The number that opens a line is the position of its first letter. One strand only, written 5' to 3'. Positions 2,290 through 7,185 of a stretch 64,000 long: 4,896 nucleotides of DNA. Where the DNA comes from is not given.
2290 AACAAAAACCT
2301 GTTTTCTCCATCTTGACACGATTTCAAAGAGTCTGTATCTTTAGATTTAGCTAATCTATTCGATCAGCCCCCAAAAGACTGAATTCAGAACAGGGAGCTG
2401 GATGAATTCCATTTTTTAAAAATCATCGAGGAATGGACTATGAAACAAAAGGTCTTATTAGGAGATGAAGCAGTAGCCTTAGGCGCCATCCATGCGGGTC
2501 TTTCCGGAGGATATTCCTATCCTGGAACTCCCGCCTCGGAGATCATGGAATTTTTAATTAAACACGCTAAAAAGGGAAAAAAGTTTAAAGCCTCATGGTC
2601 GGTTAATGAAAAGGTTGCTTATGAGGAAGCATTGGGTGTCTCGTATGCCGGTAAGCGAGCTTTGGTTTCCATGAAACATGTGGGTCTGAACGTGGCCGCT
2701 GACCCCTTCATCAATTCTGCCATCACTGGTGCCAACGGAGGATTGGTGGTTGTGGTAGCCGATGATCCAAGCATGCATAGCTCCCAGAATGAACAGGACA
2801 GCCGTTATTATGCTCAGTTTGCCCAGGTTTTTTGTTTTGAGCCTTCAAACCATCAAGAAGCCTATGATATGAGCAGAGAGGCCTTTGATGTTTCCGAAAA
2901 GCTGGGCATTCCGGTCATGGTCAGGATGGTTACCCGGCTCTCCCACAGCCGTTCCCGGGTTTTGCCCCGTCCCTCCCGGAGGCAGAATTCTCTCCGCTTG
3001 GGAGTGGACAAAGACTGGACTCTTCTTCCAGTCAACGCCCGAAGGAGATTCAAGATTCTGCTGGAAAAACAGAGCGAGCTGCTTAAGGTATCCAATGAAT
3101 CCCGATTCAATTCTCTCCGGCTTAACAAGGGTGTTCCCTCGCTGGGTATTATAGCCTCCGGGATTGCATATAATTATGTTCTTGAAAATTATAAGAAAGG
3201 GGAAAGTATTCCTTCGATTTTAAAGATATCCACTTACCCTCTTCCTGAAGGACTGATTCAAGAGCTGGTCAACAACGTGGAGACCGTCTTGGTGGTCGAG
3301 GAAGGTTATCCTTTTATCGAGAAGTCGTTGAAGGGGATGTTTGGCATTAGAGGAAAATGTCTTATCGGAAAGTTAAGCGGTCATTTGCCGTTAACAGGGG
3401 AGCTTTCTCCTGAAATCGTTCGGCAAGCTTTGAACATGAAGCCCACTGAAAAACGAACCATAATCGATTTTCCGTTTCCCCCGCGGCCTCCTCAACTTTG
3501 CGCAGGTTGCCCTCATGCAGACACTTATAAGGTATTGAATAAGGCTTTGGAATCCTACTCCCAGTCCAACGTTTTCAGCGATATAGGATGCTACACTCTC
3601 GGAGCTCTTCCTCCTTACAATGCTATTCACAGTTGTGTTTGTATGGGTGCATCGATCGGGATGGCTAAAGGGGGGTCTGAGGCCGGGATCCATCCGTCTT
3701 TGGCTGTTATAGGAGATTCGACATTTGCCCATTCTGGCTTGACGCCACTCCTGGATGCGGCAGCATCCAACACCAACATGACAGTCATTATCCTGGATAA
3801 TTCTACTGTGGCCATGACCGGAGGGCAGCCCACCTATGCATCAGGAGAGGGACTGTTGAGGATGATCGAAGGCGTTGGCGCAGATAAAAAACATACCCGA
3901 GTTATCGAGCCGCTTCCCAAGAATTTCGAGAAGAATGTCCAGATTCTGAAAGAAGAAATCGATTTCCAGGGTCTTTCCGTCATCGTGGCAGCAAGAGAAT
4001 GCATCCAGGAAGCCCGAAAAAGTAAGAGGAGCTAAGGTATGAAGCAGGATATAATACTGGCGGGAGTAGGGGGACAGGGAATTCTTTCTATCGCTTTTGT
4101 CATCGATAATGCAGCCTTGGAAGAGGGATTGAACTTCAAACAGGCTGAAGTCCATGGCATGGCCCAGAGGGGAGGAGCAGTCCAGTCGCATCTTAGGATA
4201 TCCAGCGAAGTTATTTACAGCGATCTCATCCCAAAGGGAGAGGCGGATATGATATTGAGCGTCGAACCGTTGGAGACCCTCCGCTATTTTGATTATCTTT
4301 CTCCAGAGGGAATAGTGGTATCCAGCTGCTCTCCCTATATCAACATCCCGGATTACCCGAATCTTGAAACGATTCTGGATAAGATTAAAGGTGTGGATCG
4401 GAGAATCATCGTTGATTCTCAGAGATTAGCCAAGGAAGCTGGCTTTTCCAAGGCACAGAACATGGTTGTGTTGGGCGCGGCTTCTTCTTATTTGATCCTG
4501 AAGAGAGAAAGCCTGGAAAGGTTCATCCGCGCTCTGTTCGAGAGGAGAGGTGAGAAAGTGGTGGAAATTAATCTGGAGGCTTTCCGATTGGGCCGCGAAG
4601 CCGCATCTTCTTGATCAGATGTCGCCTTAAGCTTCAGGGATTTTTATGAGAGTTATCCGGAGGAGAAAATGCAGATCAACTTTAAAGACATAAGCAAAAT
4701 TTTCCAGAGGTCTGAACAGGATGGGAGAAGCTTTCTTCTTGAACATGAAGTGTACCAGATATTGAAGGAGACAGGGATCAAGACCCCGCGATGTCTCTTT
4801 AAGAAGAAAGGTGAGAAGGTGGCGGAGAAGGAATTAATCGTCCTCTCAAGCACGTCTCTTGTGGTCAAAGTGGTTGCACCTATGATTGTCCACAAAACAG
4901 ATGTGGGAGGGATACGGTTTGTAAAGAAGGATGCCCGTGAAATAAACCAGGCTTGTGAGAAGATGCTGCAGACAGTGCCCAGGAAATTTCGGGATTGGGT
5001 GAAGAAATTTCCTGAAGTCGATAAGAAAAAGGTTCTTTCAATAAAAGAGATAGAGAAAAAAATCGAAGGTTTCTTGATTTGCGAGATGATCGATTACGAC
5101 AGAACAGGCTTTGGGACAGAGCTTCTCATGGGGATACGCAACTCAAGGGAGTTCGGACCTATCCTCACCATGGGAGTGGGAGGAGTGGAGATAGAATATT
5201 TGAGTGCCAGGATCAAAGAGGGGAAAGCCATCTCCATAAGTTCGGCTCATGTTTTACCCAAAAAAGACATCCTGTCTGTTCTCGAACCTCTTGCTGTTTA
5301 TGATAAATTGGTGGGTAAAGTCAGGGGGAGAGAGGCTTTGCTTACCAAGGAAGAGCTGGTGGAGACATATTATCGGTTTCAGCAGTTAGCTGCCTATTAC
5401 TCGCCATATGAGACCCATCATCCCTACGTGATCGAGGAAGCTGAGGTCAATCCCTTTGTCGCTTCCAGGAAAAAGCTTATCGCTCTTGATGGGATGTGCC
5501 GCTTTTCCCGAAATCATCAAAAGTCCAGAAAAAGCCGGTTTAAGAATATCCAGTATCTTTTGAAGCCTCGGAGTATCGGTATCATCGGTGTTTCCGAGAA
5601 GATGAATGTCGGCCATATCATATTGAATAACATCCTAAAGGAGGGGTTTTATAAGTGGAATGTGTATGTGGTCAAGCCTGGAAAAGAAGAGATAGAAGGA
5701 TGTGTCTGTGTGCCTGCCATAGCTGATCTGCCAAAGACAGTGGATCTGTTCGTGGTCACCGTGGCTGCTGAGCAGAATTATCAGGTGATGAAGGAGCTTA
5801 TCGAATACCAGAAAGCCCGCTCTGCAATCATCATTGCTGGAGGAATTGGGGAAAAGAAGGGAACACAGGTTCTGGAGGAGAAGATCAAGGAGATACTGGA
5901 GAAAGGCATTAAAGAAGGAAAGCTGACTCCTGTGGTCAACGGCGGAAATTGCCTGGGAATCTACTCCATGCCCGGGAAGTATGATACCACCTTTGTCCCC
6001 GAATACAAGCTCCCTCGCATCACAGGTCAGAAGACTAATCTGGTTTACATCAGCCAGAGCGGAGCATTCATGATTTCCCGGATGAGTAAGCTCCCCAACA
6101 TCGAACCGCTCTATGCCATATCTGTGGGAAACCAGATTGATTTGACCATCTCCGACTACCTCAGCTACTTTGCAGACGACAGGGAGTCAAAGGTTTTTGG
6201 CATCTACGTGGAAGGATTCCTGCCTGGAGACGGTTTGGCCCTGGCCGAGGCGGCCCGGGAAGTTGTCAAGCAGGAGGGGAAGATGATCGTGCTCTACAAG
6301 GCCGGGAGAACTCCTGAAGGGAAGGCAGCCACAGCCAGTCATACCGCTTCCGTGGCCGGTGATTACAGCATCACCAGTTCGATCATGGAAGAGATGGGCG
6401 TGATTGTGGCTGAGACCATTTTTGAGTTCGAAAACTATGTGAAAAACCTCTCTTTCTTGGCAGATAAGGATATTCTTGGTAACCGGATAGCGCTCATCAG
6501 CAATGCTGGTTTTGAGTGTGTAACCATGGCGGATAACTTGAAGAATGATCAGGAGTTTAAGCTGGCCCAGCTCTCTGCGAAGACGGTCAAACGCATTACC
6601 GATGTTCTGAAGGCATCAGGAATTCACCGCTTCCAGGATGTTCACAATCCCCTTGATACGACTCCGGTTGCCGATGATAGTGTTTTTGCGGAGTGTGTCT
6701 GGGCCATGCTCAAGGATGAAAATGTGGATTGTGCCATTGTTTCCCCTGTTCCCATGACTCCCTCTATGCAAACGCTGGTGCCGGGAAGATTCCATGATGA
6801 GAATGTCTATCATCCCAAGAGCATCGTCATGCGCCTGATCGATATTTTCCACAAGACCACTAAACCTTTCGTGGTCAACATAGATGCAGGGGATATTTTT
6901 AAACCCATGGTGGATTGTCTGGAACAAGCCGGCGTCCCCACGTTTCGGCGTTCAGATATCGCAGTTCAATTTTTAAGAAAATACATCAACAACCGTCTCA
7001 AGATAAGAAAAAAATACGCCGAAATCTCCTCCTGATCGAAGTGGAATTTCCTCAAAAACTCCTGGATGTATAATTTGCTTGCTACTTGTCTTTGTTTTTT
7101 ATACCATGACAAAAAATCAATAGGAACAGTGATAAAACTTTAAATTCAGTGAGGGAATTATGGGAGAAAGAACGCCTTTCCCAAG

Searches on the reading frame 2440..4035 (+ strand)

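Call 11: search_protein_families(library=pfam, proteins=[window:2440-4035:+])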
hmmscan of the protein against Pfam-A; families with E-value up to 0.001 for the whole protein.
window:2440-4035:+ (531 aa): 2 families
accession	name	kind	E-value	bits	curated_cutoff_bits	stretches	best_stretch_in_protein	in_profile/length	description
PF01855.24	POR_N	-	1.2e-15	58.3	27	1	15-179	2-170/231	Pyruvate flavodoxin/ferredoxin oxidoreductase, thiamine diP-bdg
PF02775.26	TPP_enzyme_C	-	1.2e-12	48.3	21.9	1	381-467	1-95/151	Thiamine pyrophosphate enzyme, C-terminal TPP binding domain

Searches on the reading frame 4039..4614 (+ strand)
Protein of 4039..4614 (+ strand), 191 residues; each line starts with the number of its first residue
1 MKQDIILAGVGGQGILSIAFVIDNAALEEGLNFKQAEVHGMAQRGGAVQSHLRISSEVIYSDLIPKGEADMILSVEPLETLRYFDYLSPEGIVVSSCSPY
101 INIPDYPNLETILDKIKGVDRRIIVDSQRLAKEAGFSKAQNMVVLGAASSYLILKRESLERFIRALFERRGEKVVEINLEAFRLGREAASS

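Call 11: search_protein_families(library=pfam, proteins=[window:4039-4614:+])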
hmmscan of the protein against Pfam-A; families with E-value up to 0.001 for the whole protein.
window:4039-4614:+ (191 aa): 1 family
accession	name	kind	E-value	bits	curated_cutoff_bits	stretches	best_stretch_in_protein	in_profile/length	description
PF01558.24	POR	-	1.8e-36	126.3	27.4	1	11-187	1-173/173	Pyruvate ferredoxin/flavodoxin oxidoreductase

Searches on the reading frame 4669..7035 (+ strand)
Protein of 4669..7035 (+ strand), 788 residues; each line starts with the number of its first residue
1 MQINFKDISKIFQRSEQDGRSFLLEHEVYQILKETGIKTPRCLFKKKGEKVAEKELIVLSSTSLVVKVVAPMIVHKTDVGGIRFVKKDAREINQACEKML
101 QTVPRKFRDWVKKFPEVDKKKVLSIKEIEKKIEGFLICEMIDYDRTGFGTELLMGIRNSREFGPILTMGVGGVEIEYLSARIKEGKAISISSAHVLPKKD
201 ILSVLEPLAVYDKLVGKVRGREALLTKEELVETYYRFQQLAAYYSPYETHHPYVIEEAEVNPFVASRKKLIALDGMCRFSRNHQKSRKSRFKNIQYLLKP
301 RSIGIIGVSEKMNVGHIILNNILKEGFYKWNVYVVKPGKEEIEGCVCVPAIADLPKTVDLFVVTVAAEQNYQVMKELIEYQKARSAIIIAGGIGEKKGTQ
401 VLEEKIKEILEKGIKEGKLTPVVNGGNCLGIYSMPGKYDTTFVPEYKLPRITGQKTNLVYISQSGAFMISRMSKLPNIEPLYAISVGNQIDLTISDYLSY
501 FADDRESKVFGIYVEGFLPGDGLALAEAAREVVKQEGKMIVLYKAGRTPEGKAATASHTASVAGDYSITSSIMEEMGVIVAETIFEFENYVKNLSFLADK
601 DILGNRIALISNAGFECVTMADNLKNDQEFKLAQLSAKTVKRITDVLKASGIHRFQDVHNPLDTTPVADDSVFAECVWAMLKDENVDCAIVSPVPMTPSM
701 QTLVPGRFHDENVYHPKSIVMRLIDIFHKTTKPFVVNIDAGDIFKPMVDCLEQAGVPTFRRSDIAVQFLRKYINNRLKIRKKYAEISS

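Call 11: search_protein_families(library=pfam, proteins=[window:4669-7035:+])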
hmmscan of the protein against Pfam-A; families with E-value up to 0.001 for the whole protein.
window:4669-7035:+ (788 aa): 3 families
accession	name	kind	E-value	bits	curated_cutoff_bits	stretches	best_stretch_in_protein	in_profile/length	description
PF13607.11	Succ_CoA_lig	-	3.9e-32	111.3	27.4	1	458-592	4-136/138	Succinyl-CoA ligase like flavodoxin domain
PF13549.11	ATP-grasp_5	-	2.7e-27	96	27.6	1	17-275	4-217/221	ATP-grasp domain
PF13380.12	CoA_binding_2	-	2.6e-12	47.7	22.8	1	301-431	1-113/116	CoA binding domain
